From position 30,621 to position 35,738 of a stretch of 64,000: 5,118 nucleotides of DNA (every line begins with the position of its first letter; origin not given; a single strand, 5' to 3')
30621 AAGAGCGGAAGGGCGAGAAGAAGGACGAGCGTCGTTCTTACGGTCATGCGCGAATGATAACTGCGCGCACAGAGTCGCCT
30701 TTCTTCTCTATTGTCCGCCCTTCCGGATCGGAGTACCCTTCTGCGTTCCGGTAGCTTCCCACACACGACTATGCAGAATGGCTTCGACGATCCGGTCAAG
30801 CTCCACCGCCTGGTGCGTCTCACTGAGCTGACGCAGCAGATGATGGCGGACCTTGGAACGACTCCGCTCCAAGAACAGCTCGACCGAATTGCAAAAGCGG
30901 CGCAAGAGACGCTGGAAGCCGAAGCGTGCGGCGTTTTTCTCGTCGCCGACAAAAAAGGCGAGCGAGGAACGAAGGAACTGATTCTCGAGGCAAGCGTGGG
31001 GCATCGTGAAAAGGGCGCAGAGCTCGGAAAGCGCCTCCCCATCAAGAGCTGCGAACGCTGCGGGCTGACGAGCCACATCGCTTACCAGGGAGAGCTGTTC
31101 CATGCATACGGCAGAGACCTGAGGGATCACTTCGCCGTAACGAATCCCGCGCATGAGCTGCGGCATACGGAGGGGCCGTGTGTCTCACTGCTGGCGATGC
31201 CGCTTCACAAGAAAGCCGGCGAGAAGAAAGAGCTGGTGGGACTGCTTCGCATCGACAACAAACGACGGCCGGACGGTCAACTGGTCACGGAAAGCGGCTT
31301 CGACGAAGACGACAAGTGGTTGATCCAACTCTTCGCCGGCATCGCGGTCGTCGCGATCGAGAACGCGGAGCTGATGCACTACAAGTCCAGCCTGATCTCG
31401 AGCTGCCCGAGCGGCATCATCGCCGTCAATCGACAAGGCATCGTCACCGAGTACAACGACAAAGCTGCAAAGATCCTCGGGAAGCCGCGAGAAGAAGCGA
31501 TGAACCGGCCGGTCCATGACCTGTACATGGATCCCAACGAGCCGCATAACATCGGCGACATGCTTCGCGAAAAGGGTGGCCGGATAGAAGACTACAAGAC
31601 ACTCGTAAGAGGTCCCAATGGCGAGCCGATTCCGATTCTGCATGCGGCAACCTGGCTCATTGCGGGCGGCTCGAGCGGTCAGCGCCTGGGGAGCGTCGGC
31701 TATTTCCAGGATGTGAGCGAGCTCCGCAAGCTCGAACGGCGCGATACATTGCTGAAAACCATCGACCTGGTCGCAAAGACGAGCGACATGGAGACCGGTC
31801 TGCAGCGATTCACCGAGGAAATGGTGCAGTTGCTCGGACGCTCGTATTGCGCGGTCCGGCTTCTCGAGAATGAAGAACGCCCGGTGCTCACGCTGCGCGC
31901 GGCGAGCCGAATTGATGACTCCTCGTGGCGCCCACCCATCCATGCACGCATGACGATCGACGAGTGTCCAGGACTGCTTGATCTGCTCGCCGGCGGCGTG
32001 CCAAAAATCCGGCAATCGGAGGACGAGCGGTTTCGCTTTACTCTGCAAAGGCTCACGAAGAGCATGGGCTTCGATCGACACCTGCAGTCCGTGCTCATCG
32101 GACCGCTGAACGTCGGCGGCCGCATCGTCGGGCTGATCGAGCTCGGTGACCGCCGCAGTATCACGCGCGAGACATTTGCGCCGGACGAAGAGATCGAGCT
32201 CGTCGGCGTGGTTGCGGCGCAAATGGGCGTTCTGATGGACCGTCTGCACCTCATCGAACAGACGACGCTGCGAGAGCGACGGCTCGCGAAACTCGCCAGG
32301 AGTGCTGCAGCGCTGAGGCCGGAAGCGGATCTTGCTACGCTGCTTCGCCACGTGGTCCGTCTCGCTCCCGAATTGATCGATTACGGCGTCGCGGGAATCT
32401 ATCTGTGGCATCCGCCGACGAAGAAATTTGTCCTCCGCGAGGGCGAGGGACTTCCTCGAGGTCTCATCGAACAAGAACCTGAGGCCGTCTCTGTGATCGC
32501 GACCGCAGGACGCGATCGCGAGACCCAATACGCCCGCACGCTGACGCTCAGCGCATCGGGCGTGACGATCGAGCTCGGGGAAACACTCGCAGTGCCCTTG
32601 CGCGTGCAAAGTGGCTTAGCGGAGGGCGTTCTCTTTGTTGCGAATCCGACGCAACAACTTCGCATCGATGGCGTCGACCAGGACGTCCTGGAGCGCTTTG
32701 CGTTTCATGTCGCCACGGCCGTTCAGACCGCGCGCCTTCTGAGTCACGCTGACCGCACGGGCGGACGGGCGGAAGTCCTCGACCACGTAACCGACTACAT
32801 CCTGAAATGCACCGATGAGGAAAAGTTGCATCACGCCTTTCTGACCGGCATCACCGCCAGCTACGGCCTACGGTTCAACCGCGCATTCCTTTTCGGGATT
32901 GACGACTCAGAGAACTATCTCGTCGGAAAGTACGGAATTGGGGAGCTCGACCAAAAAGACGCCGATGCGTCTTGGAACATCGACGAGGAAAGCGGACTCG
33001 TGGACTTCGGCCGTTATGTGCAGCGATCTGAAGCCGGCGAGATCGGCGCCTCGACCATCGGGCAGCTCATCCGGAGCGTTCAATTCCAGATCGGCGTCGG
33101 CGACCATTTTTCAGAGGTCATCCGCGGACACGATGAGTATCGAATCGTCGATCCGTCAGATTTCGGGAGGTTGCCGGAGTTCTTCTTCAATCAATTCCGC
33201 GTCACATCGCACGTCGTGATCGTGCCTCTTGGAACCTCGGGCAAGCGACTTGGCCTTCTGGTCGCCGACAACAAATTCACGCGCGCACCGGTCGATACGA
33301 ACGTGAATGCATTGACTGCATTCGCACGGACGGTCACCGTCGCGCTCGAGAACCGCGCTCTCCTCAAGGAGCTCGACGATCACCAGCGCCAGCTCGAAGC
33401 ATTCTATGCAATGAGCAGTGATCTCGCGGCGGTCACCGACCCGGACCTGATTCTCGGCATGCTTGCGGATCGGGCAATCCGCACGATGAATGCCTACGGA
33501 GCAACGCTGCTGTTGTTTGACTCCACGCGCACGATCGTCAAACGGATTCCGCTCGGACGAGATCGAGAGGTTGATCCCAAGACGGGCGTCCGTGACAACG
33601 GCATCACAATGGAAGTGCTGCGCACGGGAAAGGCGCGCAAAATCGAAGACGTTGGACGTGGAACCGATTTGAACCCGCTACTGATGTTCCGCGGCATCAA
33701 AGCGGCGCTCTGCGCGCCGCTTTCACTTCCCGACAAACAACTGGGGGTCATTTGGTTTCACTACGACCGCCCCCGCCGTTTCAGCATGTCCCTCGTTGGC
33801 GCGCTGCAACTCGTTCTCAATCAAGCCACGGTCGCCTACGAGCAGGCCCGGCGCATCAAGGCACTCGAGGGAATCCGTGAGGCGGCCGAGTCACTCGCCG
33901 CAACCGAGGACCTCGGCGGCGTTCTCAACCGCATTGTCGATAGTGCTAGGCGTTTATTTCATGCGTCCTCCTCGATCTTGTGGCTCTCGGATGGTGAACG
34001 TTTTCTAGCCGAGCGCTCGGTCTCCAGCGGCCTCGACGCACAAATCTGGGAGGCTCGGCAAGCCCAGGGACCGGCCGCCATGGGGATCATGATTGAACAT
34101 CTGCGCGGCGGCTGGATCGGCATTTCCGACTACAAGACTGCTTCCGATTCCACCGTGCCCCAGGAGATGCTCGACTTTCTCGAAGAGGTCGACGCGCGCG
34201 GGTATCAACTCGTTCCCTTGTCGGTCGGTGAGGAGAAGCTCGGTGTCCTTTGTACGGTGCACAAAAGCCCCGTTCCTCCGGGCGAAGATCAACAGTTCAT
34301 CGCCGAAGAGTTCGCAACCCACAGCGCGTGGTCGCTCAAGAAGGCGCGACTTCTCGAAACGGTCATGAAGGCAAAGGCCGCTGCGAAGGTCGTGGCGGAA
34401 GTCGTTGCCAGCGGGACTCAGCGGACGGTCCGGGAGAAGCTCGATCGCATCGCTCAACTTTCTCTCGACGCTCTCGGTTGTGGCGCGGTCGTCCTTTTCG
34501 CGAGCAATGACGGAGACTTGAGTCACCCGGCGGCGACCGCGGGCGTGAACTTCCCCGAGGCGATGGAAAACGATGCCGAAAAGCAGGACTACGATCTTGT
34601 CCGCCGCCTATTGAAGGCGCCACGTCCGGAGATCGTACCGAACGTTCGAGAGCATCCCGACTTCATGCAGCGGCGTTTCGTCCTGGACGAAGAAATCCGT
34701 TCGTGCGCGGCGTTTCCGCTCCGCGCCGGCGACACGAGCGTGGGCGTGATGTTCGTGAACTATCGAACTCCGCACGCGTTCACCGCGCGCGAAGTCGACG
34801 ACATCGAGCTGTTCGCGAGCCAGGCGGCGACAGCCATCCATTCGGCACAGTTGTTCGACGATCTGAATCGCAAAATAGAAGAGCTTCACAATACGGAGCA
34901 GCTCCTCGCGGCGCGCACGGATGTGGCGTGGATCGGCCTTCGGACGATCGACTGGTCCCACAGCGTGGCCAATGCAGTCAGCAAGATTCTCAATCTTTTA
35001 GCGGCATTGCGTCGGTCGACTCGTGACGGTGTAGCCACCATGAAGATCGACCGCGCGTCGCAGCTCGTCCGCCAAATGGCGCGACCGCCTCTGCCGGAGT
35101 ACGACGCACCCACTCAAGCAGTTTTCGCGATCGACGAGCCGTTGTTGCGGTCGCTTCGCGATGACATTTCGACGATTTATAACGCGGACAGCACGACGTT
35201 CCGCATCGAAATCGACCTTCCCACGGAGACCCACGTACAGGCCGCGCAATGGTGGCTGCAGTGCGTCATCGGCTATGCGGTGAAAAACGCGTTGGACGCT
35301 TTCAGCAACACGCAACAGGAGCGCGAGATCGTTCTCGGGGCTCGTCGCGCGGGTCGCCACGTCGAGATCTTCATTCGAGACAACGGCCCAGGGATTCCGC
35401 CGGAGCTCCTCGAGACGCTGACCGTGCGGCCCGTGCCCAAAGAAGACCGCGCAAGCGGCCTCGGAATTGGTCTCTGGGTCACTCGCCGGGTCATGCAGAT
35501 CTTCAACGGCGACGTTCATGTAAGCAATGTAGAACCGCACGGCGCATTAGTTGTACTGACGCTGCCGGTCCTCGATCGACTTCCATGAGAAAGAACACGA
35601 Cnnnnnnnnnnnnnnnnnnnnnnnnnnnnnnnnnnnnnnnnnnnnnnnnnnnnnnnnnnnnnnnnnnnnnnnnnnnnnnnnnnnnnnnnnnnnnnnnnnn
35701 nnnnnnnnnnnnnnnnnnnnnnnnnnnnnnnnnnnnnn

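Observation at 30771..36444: Seven-GAF/PAS cytoplasmic histidine kinase coupled to a receiver-TIR-like response regulator: candidate phosphorelay-gated NADase-type effector system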

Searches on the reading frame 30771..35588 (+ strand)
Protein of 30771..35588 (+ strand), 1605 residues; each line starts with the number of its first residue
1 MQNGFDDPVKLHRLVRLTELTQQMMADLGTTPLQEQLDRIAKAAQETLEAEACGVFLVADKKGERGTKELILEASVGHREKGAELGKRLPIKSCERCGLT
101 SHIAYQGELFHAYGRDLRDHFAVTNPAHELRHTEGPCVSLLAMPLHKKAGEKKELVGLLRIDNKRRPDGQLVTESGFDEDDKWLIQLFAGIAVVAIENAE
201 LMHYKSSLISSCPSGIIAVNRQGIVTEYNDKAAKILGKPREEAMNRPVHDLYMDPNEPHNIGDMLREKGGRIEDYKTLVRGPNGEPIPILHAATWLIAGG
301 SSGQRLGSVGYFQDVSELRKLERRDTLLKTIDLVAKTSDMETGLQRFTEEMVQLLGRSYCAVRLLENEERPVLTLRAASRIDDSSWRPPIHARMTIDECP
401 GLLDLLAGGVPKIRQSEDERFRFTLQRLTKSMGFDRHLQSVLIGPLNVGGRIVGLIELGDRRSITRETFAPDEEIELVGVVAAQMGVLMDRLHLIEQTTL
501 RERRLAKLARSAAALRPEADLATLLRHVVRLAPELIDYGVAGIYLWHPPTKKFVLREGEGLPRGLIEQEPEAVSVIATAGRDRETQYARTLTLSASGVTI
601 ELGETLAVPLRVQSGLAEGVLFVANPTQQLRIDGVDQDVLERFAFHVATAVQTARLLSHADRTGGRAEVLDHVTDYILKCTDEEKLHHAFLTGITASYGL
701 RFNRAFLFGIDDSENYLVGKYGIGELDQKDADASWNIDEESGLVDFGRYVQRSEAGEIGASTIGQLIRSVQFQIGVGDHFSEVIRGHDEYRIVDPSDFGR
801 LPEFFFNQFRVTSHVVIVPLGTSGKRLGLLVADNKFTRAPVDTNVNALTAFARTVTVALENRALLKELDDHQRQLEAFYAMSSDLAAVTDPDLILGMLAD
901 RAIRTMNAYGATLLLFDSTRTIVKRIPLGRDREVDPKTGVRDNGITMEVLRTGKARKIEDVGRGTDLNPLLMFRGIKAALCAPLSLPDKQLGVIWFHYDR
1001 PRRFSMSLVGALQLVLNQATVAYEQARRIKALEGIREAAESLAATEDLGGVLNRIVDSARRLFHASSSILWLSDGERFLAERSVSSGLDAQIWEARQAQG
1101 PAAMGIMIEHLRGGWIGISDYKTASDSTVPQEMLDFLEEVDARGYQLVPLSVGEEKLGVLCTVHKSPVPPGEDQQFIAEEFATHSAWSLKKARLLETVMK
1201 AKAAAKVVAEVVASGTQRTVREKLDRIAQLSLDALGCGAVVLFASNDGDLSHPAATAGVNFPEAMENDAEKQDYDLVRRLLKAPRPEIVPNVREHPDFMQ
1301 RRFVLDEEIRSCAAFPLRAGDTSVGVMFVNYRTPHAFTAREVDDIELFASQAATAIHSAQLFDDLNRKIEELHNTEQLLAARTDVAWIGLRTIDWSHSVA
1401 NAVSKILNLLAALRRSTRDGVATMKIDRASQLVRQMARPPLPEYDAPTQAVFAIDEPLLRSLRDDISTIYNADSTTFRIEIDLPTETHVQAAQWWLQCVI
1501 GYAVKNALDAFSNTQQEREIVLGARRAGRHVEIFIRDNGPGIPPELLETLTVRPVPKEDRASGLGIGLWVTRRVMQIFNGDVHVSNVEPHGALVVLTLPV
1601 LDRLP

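Call 6: search_protein_families(library=pfam, proteins=[window:30771-35588:+], max_evalue=0.1)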
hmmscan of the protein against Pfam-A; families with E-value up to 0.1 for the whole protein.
window:30771-35588:+ (1605 aa): 10 families
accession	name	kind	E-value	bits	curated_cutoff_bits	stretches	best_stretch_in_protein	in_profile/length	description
PF01590.32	GAF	-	7.1e-54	182.4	22.4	6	1222-1356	4-133/133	GAF domain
PF13185.12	GAF_2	-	1.9e-49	167.8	28.6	6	1219-1357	3-136/136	GAF domain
PF13492.12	GAF_3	-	1.1e-34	120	27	3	1222-1356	4-127/129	GAF domain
PF02518.31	HATPase_c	-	7.1e-14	52.6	26.4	1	1496-1600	6-109/111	Histidine kinase-, DNA gyrase B-, and HSP90-like ATPase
PF13426.13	PAS_9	-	3.3e-11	43.8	27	1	214-317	2-103/103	PAS domain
PF00989.32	PAS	-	3.6e-11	43.5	22.6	1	206-315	4-113/113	PAS fold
PF08448.16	PAS_4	-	9.4e-06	26.3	23.1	1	211-319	3-109/110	PAS fold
PF11849.14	DUF3369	-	0.00018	22.3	27.2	0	170-202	131-165/168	Domain of unknown function (DUF3369)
PF13188.13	PAS_8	-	0.0026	18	21.8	1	207-250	5-45/65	PAS domain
PF13581.12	HATPase_c_2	-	0.0043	17.5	27.4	1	1503-1577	39-111/127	Histidine kinase-like ATPase domain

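Call 7: search_protein_families(library=ncbifam, proteins=[window:30771-35588:+], max_evalue=0.1)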
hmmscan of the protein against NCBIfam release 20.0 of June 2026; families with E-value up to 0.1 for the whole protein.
window:30771-35588:+ (1605 aa): 66 families (the best 25 are shown)
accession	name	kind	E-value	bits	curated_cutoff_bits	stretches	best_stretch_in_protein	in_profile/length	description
NF008468.0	PRK11360.1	equivalog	8.5e-20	70.6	646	2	1489-1600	500-608/616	two-component system sensor histidine kinase AtoS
TIGR02916.1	PEP_his_kin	equivalog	2.3e-16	59.5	300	1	1473-1599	557-679/679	XrtA/PEP-CTERM system histidine kinase PrsK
NF008312.0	PRK11100.1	equivalog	6e-13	48.4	356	1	1472-1599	346-473/477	two-component system sensor histidine kinase CreC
NF008298.1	PRK11086.1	subfamily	7.6e-12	44.4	520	2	1491-1600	419-525/529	DcuS/MalK family sensor histidine kinase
NF041832.1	near_NosP_CTERM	subfamily_domain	8.7e-12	44.8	400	1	1448-1601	77-226/370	NahK/ErcS family hybrid sensor histidine kinase/response regulator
NF046044.1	PnpS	equivalog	9e-12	44.7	400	2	1472-1599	262-390/390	two-component system histidine kinase PnpS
NF053867.1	SprKinKinDBac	equivalog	2.1e-11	43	775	1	1463-1601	361-498/500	sporulation kinase KinD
NF006800.0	PRK09303.1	equivalog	2.7e-11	43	342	1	1476-1602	252-379/383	histidine kinase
NF033092.0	HK_WalK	equivalog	2.7e-11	42.8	725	2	1479-1600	471-594/594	cell wall metabolism sensor histidine kinase WalK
NF047794.1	HisKinPtgB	equivalog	1.4e-10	40.1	1000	1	1480-1597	539-652/656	two-component system sensor histidine kinase PgtB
TIGR02966.1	phoR_proteo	equivalog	3.8e-10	39.3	334.2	1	1456-1591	192-326/333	phosphate regulon sensor histidine kinase PhoR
TIGR00229.1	sensory_box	domain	1.9e-09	37.7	22.9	1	207-323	9-124/126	PAS domain S-box protein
NF041777.1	sens_FixL_Rhizob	equivalog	2.2e-09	36.5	850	1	1477-1600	361-481/485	sensor protein FixL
NF045900.1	HisKinCpxALeg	equivalog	3.5e-09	35.9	800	1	1468-1600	316-451/451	two-component system sensor histidine kinase CpxA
NF045903.1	CuHisKinLciSLeg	equivalog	8.1e-09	35.3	700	1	1463-1598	219-356/357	copper-responsive two-component system sensor histidine kinase LciS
NF007688.0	PRK10364.1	equivalog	1.5e-08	33.8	479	1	1506-1600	362-451/460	two-component system sensor histidine kinase ZraS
TIGR02938.1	nifL_nitrog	equivalog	2.1e-07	29.9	242.45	1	1496-1599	388-493/494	nitrogen fixation negative regulator NifL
NF008302.0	PRK11091.1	equivalog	2.6e-07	29.2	838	1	1474-1600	377-505/779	aerobic respiration two-component sensor histidine kinase ArcB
NF007793.0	PRK10490.1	equivalog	4e-07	28.4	1123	1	1478-1600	760-882/895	two-component system sensor histidine kinase KdpD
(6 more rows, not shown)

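Call 8: search_protein_families(library=padloc, proteins=[window:30771-35588:+], max_evalue=0.1)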
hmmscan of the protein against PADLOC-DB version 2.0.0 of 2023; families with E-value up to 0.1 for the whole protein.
window:30771-35588:+ (1605 aa): 0 families

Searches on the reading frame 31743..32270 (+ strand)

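Call 34: search_protein_families(library=pfam, proteins=[window:31743-32270:+], max_evalue=1)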
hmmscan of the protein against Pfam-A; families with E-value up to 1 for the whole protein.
seq(176 aa): 2 families
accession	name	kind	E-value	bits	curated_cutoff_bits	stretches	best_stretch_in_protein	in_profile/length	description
PF01590.32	GAF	-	8.6e-09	36.5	22.4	1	15-163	1-131/133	GAF domain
PF13185.12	GAF_2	-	6.6e-06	26.8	28.6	1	14-165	2-135/136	GAF domain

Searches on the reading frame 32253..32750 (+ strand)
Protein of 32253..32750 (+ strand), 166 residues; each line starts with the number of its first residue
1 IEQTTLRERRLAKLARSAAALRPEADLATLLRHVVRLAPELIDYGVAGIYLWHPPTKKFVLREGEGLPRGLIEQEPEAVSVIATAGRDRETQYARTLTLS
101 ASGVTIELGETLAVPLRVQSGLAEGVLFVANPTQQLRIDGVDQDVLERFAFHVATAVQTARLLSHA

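Call 34: search_protein_families(library=pfam, proteins=[window:32253-32750:+], max_evalue=1)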
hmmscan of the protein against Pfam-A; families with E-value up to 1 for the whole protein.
seq(166 aa): 3 families
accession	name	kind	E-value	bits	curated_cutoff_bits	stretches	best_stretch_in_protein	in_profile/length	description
PF13492.12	GAF_3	-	2.3e-07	31.7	27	1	27-158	2-128/129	GAF domain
PF13185.12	GAF_2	-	3.4e-05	24.5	28.6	1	24-158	1-136/136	GAF domain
PF01590.32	GAF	-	4.4e-05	24.5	22.4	1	26-157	1-133/133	GAF domain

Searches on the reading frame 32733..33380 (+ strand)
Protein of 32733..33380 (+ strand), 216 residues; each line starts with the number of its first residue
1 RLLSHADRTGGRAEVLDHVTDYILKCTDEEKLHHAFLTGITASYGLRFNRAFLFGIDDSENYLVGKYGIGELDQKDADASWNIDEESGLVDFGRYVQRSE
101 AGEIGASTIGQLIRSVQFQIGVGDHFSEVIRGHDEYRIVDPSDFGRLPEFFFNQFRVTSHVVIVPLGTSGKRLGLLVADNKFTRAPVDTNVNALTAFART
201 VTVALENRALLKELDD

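Call 34: search_protein_families(library=pfam, proteins=[window:32733-33380:+], max_evalue=1)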
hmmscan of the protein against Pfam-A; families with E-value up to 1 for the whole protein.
seq(216 aa): 3 families
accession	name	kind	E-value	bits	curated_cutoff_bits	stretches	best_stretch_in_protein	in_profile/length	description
PF13492.12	GAF_3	-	0.0082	17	27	1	159-207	81-129/129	GAF domain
PF13185.12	GAF_2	-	0.013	16.1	28.6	1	113-206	43-136/136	GAF domain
PF01590.32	GAF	-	0.049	14.6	22.4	1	150-205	80-133/133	GAF domain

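Call 79: search_protein_families(library=ncbifam, proteins=[window:32733-33380:+], max_evalue=0.01)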
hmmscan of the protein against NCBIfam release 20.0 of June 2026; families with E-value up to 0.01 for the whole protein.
seq(216 aa): 0 families

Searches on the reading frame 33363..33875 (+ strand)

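Call 34: search_protein_families(library=pfam, proteins=[window:33363-33875:+], max_evalue=1)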
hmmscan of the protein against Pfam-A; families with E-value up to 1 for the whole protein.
seq(171 aa): 3 families
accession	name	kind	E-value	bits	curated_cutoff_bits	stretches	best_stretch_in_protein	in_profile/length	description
PF13185.12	GAF_2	-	9.7e-10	39.2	28.6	1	26-158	3-134/136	GAF domain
PF01590.32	GAF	-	1.5e-07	32.4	22.4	1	26-158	1-132/133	GAF domain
PF13492.12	GAF_3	-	2.8e-06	28.2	27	1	26-141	1-109/129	GAF domain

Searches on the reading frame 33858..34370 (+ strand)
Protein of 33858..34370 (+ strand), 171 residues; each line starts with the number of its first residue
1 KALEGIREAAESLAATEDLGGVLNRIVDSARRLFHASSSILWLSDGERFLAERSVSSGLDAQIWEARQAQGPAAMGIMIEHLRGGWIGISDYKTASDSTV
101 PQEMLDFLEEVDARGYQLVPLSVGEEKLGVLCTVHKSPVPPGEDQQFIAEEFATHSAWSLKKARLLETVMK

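Call 34: search_protein_families(library=pfam, proteins=[window:33858-34370:+], max_evalue=1)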
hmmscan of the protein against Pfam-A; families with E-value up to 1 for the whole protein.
seq(171 aa): 3 families
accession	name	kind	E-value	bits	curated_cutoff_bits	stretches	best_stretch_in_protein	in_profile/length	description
PF01590.32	GAF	-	1.2e-06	29.6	22.4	1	18-159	1-132/133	GAF domain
PF13185.12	GAF_2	-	1.7e-06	28.7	28.6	1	17-155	2-130/136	GAF domain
PF13492.12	GAF_3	-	0.00073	20.4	27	1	19-155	2-122/129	GAF domain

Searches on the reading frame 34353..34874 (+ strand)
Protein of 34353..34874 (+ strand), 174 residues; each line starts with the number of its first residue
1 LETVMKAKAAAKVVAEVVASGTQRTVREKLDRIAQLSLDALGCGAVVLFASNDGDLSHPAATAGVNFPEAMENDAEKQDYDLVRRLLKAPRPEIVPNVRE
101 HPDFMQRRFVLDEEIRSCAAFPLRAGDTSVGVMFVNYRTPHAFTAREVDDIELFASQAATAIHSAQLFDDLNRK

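Call 34: search_protein_families(library=pfam, proteins=[window:34353-34874:+], max_evalue=1)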
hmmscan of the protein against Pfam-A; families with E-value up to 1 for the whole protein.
seq(174 aa): 3 families
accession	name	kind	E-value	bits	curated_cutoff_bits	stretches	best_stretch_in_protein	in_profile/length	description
PF13185.12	GAF_2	-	6.7e-14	52.7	28.6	1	25-163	3-136/136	GAF domain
PF01590.32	GAF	-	1.5e-13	51.9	22.4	1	28-162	4-133/133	GAF domain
PF13492.12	GAF_3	-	8.2e-09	36.4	27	1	28-162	4-127/129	GAF domain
